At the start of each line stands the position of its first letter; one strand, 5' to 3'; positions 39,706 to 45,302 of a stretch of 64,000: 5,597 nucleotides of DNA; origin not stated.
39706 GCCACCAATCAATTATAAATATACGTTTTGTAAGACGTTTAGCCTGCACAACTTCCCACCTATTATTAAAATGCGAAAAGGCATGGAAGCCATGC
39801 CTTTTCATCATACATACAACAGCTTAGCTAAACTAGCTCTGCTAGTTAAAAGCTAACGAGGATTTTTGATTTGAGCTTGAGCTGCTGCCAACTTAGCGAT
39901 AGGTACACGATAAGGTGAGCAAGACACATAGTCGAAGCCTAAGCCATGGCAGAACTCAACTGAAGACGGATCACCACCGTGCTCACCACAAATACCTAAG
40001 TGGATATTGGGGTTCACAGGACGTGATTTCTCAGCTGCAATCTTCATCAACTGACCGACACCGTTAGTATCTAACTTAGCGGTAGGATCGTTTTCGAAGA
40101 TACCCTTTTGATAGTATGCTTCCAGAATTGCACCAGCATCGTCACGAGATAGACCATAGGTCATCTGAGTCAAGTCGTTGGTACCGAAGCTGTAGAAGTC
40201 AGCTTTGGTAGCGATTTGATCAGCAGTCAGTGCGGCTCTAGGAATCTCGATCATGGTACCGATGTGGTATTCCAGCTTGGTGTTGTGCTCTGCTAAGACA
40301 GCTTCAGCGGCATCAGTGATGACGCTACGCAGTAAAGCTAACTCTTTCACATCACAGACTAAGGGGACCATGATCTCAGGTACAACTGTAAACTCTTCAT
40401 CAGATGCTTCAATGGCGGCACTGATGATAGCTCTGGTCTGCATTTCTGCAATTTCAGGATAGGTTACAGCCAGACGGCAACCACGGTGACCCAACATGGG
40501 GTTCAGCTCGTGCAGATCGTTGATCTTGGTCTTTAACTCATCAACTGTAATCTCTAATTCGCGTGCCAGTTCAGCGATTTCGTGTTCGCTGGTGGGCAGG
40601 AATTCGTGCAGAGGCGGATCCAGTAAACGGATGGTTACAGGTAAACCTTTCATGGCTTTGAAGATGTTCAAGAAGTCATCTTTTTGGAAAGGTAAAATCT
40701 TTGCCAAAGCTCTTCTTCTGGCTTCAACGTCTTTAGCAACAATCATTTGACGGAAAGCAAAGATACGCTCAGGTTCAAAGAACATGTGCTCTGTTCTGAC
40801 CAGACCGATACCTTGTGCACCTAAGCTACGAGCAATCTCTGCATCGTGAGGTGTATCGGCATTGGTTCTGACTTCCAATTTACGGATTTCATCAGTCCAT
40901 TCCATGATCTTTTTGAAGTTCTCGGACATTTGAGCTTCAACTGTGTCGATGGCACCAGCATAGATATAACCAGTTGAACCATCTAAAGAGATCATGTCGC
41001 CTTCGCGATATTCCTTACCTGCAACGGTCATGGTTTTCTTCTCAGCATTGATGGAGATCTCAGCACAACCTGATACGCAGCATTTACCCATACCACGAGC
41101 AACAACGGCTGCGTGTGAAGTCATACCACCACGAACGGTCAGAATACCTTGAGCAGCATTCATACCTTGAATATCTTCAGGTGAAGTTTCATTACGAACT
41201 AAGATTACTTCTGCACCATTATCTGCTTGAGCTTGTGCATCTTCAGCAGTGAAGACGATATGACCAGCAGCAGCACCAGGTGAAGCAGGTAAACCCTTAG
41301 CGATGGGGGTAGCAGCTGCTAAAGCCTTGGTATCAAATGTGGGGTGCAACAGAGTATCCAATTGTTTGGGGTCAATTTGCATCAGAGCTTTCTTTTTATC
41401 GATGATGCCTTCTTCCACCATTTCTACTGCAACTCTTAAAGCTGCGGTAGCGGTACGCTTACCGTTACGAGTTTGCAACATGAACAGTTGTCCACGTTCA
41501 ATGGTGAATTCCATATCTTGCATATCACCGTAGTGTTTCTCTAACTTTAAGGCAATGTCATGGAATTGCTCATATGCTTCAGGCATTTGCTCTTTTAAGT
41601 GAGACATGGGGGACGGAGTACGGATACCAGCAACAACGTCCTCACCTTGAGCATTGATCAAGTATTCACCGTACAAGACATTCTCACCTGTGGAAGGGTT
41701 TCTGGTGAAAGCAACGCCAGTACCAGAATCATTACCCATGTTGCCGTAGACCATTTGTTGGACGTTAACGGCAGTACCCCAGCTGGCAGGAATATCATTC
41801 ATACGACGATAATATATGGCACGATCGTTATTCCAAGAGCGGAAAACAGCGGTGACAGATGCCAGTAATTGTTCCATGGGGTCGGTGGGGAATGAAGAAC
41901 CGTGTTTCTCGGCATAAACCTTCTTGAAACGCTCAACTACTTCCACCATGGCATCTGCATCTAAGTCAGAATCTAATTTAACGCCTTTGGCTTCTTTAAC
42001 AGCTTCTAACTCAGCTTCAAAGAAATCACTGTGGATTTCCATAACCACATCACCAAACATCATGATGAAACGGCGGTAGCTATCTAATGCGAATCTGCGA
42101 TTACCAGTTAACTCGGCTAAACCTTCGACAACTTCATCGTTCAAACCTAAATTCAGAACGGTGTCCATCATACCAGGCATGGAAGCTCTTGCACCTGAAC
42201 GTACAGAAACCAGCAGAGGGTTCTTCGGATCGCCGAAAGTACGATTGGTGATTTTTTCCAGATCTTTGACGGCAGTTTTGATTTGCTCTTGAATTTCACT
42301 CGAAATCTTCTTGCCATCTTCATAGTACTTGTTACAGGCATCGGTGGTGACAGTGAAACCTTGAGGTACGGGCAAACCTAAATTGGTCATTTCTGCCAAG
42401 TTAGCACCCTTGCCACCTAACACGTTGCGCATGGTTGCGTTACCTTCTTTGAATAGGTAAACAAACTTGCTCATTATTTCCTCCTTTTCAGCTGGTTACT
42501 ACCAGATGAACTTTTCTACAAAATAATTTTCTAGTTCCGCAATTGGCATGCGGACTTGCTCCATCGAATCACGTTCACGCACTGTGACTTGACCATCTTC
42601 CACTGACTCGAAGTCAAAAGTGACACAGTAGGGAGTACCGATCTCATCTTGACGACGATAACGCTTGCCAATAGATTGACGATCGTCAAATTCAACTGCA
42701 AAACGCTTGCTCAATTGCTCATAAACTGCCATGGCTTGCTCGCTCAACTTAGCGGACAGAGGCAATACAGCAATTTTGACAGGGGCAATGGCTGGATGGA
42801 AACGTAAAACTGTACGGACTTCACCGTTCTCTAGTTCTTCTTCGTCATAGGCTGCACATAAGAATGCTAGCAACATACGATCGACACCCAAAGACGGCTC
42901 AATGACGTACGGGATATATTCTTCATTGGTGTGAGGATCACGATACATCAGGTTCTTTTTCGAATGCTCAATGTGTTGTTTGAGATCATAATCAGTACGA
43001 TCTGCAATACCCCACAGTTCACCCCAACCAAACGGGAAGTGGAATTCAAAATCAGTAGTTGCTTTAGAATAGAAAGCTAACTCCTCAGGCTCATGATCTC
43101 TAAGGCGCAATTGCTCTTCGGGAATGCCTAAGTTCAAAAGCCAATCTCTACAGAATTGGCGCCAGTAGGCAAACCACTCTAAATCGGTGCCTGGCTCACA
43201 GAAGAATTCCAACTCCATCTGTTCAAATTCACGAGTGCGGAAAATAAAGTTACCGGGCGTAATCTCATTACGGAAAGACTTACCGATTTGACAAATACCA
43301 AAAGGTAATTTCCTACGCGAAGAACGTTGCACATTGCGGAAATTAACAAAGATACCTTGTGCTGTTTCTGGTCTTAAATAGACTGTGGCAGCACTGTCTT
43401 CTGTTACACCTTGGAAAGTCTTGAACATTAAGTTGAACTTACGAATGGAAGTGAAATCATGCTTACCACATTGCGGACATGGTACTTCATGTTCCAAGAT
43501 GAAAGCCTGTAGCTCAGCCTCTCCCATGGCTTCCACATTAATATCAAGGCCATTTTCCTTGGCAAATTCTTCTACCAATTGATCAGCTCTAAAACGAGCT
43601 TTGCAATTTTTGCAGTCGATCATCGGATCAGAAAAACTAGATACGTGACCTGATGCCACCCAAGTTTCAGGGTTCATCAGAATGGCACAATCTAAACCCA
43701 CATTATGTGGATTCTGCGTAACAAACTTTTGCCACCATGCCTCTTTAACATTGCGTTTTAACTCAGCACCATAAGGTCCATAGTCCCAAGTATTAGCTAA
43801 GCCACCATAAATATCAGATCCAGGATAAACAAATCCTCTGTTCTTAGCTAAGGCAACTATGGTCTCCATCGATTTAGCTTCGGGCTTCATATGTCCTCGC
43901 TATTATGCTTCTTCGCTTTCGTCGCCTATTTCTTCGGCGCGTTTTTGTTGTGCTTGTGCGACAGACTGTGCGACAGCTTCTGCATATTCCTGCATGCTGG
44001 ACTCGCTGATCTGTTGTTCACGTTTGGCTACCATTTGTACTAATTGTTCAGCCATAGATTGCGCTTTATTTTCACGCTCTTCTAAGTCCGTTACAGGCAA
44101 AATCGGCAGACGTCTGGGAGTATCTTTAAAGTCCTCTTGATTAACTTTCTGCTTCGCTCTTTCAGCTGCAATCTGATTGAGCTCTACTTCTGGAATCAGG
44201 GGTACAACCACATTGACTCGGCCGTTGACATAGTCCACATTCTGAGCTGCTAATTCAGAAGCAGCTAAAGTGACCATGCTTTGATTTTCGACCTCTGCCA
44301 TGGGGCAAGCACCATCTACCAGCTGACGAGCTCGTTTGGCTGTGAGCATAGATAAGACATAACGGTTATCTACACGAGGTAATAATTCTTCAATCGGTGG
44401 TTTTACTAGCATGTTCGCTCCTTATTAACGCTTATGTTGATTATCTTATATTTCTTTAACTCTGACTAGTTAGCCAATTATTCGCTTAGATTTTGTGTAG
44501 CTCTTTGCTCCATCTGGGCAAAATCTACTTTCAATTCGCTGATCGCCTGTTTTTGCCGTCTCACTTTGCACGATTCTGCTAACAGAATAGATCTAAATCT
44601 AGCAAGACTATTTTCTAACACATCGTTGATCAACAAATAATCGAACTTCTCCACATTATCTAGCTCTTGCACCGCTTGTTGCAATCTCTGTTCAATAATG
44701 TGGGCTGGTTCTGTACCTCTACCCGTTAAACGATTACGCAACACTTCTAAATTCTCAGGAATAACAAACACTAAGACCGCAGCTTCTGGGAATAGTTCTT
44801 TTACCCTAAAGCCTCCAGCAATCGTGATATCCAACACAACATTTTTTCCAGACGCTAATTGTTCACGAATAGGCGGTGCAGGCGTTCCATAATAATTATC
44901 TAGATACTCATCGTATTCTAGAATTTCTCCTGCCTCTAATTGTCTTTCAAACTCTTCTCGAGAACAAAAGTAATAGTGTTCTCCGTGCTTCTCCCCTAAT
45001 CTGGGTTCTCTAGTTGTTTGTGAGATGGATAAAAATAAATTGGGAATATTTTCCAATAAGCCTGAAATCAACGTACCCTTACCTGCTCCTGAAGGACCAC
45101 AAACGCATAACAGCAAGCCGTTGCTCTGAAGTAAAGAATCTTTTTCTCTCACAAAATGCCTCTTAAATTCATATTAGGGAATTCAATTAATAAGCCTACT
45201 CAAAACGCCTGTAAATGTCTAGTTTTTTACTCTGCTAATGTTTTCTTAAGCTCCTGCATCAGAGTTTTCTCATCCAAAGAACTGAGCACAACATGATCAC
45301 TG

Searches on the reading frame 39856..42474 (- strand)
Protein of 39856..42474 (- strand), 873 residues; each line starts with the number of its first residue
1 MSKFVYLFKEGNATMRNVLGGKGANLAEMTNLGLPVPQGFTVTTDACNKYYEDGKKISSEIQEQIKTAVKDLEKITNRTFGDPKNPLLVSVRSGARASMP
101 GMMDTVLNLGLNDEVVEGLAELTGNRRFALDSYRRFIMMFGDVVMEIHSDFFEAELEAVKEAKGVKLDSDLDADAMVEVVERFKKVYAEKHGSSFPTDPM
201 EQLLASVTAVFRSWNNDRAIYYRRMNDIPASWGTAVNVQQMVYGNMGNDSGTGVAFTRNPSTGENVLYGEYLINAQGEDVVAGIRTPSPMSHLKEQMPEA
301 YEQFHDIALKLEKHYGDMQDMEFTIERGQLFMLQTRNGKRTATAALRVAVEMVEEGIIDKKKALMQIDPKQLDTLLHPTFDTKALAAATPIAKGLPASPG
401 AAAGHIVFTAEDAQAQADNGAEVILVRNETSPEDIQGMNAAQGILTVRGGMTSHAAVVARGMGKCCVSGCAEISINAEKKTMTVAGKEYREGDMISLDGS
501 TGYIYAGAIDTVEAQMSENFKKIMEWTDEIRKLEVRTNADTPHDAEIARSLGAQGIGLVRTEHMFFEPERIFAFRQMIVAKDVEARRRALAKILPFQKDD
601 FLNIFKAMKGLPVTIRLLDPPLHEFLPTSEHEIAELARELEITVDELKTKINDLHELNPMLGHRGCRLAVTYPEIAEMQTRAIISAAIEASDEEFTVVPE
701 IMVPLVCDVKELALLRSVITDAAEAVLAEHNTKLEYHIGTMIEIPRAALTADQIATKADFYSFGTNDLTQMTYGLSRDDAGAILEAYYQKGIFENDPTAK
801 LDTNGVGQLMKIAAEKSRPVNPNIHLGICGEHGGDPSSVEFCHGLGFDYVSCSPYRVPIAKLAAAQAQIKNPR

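Call 19: search_protein_families(library=pfam, proteins=[window:39856-42474:-])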
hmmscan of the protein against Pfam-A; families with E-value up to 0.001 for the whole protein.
window:39856-42474:- (873 aa): 3 families
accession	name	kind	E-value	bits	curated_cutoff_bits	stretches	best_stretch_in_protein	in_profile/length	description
PF02896.24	PEP-utilizers_C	-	5.1e-81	272.5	22.8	1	517-868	4-292/293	PEP-utilising enzyme, PEP-binding domain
PF01326.24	PPDK_N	-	4.3e-62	210.7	27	3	58-294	74-224/328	Pyruvate phosphate dikinase, AMP/ATP-binding domain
PF00391.29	PEP-utilizers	-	8.2e-25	86.6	23.1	1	422-502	4-72/72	PEP-utilising enzyme, mobile domain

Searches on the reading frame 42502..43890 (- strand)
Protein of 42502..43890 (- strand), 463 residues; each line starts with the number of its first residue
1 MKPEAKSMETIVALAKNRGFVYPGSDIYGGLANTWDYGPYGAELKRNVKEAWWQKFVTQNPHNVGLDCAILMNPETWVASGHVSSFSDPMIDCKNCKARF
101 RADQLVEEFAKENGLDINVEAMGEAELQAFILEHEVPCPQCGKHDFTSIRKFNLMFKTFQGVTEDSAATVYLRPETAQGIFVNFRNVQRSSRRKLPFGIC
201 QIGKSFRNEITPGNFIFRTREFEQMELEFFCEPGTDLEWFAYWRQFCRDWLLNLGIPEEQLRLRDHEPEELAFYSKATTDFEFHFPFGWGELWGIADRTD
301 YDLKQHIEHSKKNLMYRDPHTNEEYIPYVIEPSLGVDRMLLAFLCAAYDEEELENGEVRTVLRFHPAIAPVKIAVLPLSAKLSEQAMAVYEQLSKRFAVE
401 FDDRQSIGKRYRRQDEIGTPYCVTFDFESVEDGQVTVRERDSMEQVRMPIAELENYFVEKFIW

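Call 21: search_protein_families(library=pfam, proteins=[window:42502-43890:-])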
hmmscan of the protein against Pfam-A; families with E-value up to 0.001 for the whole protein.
window:42502-43890:- (463 aa): 2 families
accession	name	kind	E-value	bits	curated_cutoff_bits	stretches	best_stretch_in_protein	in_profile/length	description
PF03129.25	HGTP_anticodon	-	1.8e-24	86.1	21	1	372-459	1-93/94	Anticodon binding domain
PF00587.30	tRNA-synt_2b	-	1.2e-13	51.9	29.3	1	166-344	7-176/179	tRNA synthetase class II core domain (G, H, P, S and T)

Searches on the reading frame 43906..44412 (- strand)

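Call 21: search_protein_families(library=pfam, proteins=[window:43906-44412:-])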
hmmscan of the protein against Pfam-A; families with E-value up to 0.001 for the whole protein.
window:43906-44412:- (169 aa): 1 family
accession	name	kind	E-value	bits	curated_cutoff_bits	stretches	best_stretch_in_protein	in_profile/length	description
PF01192.27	RNA_pol_Rpb6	-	7.2e-13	48.8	26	1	9-60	1-52/53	RNA polymerase Rpb6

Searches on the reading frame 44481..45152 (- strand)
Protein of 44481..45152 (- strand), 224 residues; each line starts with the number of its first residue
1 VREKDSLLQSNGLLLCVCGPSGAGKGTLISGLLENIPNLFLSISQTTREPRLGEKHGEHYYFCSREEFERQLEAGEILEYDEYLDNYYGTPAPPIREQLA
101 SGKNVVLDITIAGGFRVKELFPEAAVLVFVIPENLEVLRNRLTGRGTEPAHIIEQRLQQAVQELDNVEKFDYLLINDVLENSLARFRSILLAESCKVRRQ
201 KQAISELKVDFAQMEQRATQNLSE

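Call 21: search_protein_families(library=pfam, proteins=[window:44481-45152:-])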
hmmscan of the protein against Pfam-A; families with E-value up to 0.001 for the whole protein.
window:44481-45152:- (224 aa): 3 families
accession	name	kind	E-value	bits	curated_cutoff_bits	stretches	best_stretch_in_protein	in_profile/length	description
PF00625.27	Guanylate_kin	-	4.6e-41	140.9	25.2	1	15-191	5-180/182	Guanylate kinase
PF13238.12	AAA_18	-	1.5e-07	32.3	29.4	1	16-159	2-125/128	AAA domain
PF13671.12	AAA_33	-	2.1e-05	25.3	27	1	14-162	1-138/143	AAA domain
